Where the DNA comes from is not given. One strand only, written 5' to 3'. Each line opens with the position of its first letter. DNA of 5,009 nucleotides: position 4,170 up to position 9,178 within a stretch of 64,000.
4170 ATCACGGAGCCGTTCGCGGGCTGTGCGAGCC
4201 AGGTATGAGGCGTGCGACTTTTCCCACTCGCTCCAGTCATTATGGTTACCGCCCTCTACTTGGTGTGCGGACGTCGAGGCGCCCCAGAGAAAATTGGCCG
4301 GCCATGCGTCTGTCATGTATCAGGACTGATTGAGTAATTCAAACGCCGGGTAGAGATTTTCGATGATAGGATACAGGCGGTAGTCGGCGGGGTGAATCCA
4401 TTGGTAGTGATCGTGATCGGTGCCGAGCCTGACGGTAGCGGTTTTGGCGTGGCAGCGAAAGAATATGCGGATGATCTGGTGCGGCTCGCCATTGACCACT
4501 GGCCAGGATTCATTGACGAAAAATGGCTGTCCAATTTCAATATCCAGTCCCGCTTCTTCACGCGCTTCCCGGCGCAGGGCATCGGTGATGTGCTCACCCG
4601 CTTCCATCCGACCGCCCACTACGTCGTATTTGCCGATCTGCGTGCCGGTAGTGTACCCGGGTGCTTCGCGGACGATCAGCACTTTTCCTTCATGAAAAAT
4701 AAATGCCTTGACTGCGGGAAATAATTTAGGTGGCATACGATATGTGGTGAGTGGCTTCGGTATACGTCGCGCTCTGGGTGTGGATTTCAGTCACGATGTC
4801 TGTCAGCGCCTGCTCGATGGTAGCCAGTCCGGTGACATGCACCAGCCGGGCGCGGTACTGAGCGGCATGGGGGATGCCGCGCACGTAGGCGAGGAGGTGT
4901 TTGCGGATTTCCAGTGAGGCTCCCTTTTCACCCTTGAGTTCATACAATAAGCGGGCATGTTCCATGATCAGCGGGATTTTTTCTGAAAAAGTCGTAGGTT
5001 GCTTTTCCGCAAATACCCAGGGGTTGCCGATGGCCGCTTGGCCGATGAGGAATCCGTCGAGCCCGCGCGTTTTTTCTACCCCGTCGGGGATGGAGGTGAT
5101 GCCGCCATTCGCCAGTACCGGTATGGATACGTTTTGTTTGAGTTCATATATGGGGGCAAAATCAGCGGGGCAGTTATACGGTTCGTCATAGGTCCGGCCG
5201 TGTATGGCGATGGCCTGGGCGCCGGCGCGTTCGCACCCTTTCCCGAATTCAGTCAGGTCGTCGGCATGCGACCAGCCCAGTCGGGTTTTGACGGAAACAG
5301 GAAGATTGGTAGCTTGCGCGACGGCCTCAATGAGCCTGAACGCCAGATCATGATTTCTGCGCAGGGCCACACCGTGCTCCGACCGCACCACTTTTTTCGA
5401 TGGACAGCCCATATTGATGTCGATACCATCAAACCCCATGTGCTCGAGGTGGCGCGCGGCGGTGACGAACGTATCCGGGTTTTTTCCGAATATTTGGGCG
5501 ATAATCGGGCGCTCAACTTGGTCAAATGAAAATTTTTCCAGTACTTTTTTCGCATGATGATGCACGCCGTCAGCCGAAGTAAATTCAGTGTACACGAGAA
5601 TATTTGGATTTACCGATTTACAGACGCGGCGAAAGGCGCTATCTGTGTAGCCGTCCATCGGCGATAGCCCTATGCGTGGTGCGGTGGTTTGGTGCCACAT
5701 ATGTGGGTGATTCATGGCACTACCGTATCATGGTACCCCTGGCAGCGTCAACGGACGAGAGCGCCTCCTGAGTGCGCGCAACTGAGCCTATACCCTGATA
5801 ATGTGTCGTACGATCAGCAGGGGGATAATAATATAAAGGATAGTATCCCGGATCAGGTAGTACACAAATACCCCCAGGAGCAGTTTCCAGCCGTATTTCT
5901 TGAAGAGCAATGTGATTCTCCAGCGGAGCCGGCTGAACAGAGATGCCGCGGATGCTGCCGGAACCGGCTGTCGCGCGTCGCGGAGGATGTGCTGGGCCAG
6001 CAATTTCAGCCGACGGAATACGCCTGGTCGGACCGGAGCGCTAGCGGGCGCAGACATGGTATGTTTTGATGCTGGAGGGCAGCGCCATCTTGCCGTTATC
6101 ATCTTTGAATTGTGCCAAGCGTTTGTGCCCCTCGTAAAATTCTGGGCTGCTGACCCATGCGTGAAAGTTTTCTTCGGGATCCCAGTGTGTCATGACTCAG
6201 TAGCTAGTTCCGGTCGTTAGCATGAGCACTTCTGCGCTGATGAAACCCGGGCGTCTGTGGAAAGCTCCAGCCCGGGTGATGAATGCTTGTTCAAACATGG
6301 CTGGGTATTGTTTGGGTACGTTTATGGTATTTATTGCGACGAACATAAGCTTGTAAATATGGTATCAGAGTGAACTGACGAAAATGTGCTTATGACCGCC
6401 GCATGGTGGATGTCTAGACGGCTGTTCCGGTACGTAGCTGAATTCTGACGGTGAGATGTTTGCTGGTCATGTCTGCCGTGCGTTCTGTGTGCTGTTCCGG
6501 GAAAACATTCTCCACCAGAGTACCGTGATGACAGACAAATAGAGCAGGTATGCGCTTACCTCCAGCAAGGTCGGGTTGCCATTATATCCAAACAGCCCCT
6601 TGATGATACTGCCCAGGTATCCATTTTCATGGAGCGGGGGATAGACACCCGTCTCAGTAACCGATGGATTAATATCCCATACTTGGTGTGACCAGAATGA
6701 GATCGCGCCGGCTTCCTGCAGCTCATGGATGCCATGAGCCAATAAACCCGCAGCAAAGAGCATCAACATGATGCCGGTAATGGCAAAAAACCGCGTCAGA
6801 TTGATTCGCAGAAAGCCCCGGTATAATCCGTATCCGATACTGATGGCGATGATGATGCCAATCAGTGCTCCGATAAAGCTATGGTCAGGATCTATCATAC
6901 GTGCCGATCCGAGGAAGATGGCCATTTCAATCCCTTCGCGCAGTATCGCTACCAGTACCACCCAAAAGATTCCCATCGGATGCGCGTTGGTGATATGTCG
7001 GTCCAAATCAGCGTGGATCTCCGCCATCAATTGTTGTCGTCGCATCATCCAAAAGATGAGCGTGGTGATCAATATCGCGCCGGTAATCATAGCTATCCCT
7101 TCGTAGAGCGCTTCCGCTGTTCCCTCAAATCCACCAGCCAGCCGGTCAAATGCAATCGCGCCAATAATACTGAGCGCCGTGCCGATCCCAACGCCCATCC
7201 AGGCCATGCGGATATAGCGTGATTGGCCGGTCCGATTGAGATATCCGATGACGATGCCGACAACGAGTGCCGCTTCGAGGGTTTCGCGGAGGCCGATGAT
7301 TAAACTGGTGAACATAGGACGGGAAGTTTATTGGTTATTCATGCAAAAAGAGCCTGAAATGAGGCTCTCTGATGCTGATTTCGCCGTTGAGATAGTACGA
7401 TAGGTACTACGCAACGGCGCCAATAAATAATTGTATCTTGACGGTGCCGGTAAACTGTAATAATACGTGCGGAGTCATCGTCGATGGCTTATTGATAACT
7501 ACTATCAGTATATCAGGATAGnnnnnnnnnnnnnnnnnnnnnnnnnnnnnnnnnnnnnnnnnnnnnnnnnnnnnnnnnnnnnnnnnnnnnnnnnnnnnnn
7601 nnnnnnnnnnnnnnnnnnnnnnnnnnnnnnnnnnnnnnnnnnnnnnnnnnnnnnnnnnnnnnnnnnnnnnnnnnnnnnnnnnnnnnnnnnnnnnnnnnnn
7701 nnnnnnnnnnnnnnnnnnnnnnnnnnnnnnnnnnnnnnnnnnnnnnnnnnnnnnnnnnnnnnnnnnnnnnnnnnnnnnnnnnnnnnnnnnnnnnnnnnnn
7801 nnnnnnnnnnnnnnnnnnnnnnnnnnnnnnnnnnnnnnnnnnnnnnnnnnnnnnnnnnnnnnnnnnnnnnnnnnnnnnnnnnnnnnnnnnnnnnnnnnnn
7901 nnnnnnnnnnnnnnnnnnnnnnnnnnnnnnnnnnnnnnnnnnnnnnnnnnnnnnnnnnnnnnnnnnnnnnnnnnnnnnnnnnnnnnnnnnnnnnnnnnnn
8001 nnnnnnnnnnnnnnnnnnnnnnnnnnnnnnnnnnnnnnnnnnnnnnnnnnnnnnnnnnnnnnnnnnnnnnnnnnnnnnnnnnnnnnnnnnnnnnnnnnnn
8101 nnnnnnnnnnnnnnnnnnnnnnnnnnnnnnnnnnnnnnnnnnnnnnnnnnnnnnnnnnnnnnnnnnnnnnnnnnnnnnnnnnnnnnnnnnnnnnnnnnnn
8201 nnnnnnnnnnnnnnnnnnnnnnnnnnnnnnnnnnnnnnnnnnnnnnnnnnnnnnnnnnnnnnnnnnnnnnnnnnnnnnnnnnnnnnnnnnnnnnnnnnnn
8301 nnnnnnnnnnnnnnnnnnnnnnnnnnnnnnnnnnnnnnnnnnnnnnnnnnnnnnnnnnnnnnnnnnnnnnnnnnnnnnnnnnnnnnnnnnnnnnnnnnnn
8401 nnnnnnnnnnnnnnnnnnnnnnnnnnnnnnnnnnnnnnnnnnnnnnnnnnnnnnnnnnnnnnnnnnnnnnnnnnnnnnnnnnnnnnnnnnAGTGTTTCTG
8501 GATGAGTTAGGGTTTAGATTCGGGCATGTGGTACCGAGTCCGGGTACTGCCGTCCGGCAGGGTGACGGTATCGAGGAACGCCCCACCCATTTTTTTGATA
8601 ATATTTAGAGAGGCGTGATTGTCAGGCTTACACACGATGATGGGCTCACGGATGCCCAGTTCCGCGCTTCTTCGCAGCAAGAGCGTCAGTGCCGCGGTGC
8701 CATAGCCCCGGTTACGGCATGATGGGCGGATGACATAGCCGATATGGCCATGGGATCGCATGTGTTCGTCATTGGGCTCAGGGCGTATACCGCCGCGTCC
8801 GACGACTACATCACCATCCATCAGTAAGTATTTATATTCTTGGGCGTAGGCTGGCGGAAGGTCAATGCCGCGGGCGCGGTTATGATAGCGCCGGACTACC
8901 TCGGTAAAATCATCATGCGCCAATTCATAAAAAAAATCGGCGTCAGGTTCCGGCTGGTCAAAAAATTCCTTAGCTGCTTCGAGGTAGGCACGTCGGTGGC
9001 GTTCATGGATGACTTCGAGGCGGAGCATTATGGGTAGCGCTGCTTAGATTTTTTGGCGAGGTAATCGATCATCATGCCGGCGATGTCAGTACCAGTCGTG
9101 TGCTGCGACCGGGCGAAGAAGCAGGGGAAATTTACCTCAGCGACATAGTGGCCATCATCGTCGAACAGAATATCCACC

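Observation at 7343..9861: ATP-grasp / GNAT / ATP-grasp three-gene operon: candidate N-acetylated oligo-amino-acid synthetase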

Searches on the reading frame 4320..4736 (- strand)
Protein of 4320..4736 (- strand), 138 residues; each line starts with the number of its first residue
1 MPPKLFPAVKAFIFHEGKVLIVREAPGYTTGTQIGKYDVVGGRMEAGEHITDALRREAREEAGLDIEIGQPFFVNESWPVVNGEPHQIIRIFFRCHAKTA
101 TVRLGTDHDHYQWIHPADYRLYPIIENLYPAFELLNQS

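Call 72: search_protein_families(library=pfam, proteins=[window:4320-4736:-], max_evalue=0.0001)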
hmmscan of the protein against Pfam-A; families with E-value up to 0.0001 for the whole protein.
window:4320-4736:- (138 aa): 1 family
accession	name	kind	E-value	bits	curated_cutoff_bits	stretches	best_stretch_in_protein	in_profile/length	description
PF00293.34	NUDIX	-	3.7e-16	59.8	21.1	1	6-130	3-132/134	NUDIX domain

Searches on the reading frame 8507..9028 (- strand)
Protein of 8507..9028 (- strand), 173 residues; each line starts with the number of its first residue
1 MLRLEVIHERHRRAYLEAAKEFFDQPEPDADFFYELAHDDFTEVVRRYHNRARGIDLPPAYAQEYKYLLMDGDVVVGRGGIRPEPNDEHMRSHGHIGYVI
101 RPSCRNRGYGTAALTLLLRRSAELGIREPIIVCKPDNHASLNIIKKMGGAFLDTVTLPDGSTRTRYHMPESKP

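Call 3: search_protein_families(library=pfam, proteins=[window:8507-9028:-], max_evalue=0.01)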
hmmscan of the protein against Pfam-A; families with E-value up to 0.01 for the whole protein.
window:8507-9028:- (173 aa): 4 families
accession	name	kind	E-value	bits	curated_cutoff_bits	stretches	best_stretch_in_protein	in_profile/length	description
PF13302.13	Acetyltransf_3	-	4.1e-14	53.9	25.4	1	60-148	49-136/138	Acetyltransferase (GNAT) domain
PF00583.31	Acetyltransf_1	-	5.8e-12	46.4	20.7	1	32-148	3-115/116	Acetyltransferase (GNAT) family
PF13508.13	Acetyltransf_7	-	0.0037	18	27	1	69-126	8-62/84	Acetyltransferase (GNAT) domain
PF08445.16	FR47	-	0.0097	16.3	22.1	0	94-151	22-79/86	FR47-like protein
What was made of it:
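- On GNAT superfamily: Acetyltransf_3 scores 53.9 bits (cut-off 25.4) and Acetyltransf_1 scores 46.4 (cut-off 20.7) (call 3).
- Checked: B, 8507-9028, 173 aa: Pfam Acetyltransf_3 4.1e-14 and Acetyltransf_1 5.8e-12 (call 3).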

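Call 4: search_protein_families(library=ncbifam, proteins=[window:8507-9028:-], max_evalue=0.01)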
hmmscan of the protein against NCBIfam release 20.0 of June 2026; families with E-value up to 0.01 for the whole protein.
window:8507-9028:- (173 aa): 0 families
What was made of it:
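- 8507..9028 (-): Gene B: small GNAT N-acetyltransferase, 173 aa. Pfam Acetyltransf_3 4.1e-14 and Acetyltransf_1 5.8e-12 (call 3); no NCBIfam hit (call 4).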

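Call 18: search_solved_structures(query=window:8507-9028:-, max_evalue=0.01)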
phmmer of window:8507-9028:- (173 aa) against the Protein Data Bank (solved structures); distinct sequences matched with E-value up to 0.01: 2.
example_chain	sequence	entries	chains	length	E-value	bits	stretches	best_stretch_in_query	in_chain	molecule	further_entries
3fbu_A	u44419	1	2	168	0.0025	21.2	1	64-148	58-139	Acetyltransferase, GNAT family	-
3fyn_A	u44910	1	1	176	0.003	20.9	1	97-148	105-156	Integron gene cassette protein HFX_CASS3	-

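Call 35: find_homologous_proteins(query=window:8507-9028:-, max_evalue=0.00001)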
Query window:8507-9028:- (173 aa): 3 proteins with E <= 0.00001 among 183 candidates.
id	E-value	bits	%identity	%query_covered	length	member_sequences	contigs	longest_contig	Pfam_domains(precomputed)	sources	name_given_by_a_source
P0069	4.0e-114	397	100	100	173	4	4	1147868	PF13302.14,PF00583.32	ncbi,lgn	ncbi:MAG: GNAT family N-acetyltransferase [Patescibacteria group bacterium]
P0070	1.2e-59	219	59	96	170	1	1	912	PF13302.14,PF13508.14,PF00583.32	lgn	-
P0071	1.6e-11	63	33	87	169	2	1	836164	PF13302.14,PF13508.14,PF00583.32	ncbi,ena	-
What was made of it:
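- Tried and rejected: The k-mer search found only 3 relatives (call 35).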

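Call 41: find_encoding_contigs(protein=P0071, flank=6000, max_places=2)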
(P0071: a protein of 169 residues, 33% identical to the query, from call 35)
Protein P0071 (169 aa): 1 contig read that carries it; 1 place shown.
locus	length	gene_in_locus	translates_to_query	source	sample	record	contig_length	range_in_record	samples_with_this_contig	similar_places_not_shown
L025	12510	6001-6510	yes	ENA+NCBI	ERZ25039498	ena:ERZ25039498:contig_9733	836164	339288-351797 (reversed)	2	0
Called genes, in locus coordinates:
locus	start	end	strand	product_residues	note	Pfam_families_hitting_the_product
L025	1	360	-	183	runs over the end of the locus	PF03602:Cons_hypoth95, PF05175:MTS (weak)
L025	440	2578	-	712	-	PF17191:RecG_wedge, PF00270:DEAD, PF04851:ResIII, PF00271:Helicase_C, PF19833:RecG_dom3_C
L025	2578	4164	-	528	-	PF02734:Dak2, PF21645:FakA-like_M, PF13684:FakA-like_C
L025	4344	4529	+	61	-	PF00830:Ribosomal_L28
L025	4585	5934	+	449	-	PF01425:Amidase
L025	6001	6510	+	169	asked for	PF13302:Acetyltransf_3, PF00583:Acetyltransf_1, PF13508:Acetyltransf_7 (weak)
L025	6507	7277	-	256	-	PF04072:LCM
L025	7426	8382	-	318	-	PF00586:AIRS, PF02769:AIRS_C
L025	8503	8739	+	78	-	PF01037:AsnC_trans_reg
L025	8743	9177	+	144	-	PF12028:DUF3515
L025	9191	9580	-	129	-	PF07478:Dala_Dala_lig_C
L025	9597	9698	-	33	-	-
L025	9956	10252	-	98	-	PF01820:Dala_Dala_lig_N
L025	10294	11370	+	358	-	PF01053:Cys_Met_Meta_PP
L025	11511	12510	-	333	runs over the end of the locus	PF01210:NAD_Gly3P_dh_N, PF02558:ApbA, PF03807:F420_oxidored, PF07479:NAD_Gly3P_dh_C, PF20618:GPD_NAD_C_bact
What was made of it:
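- Tried and rejected: P0071 is a solitary actinobacterial-type gene (call 41).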

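Call 53: search_protein_representatives(alignment_id=A2)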
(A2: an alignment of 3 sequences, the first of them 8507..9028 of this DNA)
Query: 3 sequences, 170 profile positions. Proteins with E-value up to 0.001 (for the whole library): 8691; up to 1e-10: 4248; up to 1e-30: 110. The best 150 are listed.
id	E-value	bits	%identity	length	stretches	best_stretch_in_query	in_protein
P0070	7.1e-88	309.1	-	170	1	1-169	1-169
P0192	5.4e-74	263.9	-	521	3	68-168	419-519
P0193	3.8e-67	241.6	-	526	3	2-168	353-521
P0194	1.5e-58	213.6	-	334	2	2-168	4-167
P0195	1.4e-56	207.2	-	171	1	2-168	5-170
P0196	1.4e-50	187.7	-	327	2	39-166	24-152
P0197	2.8e-48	180.2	-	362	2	58-168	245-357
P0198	9.6e-47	175.2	-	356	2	64-169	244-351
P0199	2.1e-44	167.6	-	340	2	55-169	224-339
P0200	2.3e-44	167.5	-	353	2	67-169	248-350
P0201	2.2e-42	161.0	-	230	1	2-168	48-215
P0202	3.1e-40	154.0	-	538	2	57-168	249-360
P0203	8.2e-40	152.6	-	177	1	4-168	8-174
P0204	6.3e-38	146.5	-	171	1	1-168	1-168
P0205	8.8e-38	146.0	-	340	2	43-168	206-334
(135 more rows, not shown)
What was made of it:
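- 8507..9028 (-): It belongs to a large generic family: 8691 proteins at E<=1e-3 (call 53).
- Tried and rejected: The exhaustive search shows a huge generic family (call 53).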

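Call 56: predict_structure(alignment_id=A2)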
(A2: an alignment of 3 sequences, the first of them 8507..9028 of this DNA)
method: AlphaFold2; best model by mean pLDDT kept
length: 173 residues; sequences in the alignment: 3
mean_pLDDT: 72.8   pTM: 0.73
mean pLDDT of the five models: 72.8, 71.9, 69.1, 69.0, 68.7
residues with pLDDT >= 90: 31; 70-90: 84; 50-70: 22; < 50: 36
segments of 3 or more residues with pLDDT < 50: 30-62, 88-90
pLDDT, mean of each block of 10 residues (from residue 1): 82 73 61 41 40 40 74 88 60 76 86 92 87 84 92 77 85 72
secondary structure, 60 per line:
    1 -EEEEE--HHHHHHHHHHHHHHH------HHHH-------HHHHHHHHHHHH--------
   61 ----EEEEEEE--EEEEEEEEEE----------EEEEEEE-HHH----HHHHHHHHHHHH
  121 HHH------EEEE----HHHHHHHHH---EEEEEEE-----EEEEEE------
elements in order: E2-6 H9-23 H30-33 H41-52 E65-71 E74-83 E94-100 H109-123 E130-133 H138-146 E150-156 E162-167

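Call 62: fold_search(model_id=the predicted structure, library=pdb)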
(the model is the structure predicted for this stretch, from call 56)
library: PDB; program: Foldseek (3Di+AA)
matches with E <= 10: 1506; with E <= 0.001: 589
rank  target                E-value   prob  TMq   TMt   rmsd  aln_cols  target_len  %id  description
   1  6cy6                  3.5e-09  1.00  0.59  0.60   6.8       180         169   14  Crystal structure of spermidine/spermine N-acetyltransferase SpeG from Escherichia coli in complex with tris(hydroxymeth (released 2018-04-18)
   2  2ge3_D                8.0e-09  1.00  0.58  0.61   6.3       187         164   16  Crystal structure of Probable acetyltransferase from Agrobacterium tumefaciens (released 2006-04-18)
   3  2prb                  1.3e-08  1.00  0.61  0.61   5.5       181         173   16  crystal structure of aminoglycoside acetyltransferase AAC(6')-Ib in complex whith coenzyme A (released 2008-04-08)
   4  3wr7_A                1.6e-08  1.00  0.59  0.59   6.2       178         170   15  Crystal Structure of Spermidine Acetyltransferase from Escherichia coli (released 2015-09-02)
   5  5wif_B                1.6e-08  1.00  0.59  0.59   6.3       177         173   16  Crystal structure of spermidine/spermine N-acetyltransferase SpeG from Yersinia pestis (released 2017-08-02)
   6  5wif_A                2.0e-08  1.00  0.59  0.61   6.4       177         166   16  Crystal structure of spermidine/spermine N-acetyltransferase SpeG from Yersinia pestis (released 2017-08-02)
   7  9igl_D                2.9e-08  1.00  0.62  0.62   6.1       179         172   18  Crystal structure of P. syringae phosphinothricin acetyltransferase PSPTO_3321 in complex with L-phosphinothricin (released 2025-03-12)
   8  1vhs_B                3.2e-08  1.00  0.62  0.67   6.1       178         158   17  Crystal structure of a putative phosphinothricin N-acetyltransferase (released 2003-12-30)
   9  4r9m_A                3.6e-08  1.00  0.61  0.63   6.0       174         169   14  Crystal structure of spermidine N-acetyltransferase from Escherichia coli (released 2014-11-05)
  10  6c37                  3.9e-08  1.00  0.64  0.54   5.7       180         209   16  Mycobacterium smegmatis RimJ in complex with CoA-disulfide (released 2019-01-16)
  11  5ix3                  3.9e-08  1.00  0.57  0.59   6.6       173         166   16  Crystal structure of N-acetyltransferase from Staphylococcus aureus. (released 2017-04-05)
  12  7kwj_B                4.1e-08  1.00  0.63  0.66   4.8       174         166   12  Spermidine N-acetyltransferase SpeG K23-Q34 chimera from Vibrio cholerae and hSSAT (released 2020-12-16)
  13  6d72_C                4.1e-08  1.00  0.59  0.58   6.0       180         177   16  Crystal structure of spermidine/spermine N-acetyltransferase SpeG from Yersinia pestis in complex with calcium ions. (released 2018-05-16)
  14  6d72_A                4.4e-08  1.00  0.59  0.60   6.0       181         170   16  Crystal structure of spermidine/spermine N-acetyltransferase SpeG from Yersinia pestis in complex with calcium ions. (released 2018-05-16)
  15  5wif_C                4.4e-08  1.00  0.58  0.58   6.6       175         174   16  Crystal structure of spermidine/spermine N-acetyltransferase SpeG from Yersinia pestis (released 2017-08-02)
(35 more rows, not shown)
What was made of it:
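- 8507..9028 (-): Foldseek finds SpeG, PAT, AAC(6')-Ib, RimJ, RimL and MccE about equally well (calls 56, 62).
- On GNAT superfamily: Foldseek probability is 1.0 to many GNATs (call 62). All score alike: TM about 0.6, 12-19% identity (call 62).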

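Call 71: search_protein_families(library=padloc, proteins=[window:8507-9028:-], max_evalue=0.001)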
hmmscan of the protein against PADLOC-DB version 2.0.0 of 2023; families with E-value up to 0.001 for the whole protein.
window:8507-9028:- (173 aa): 0 families
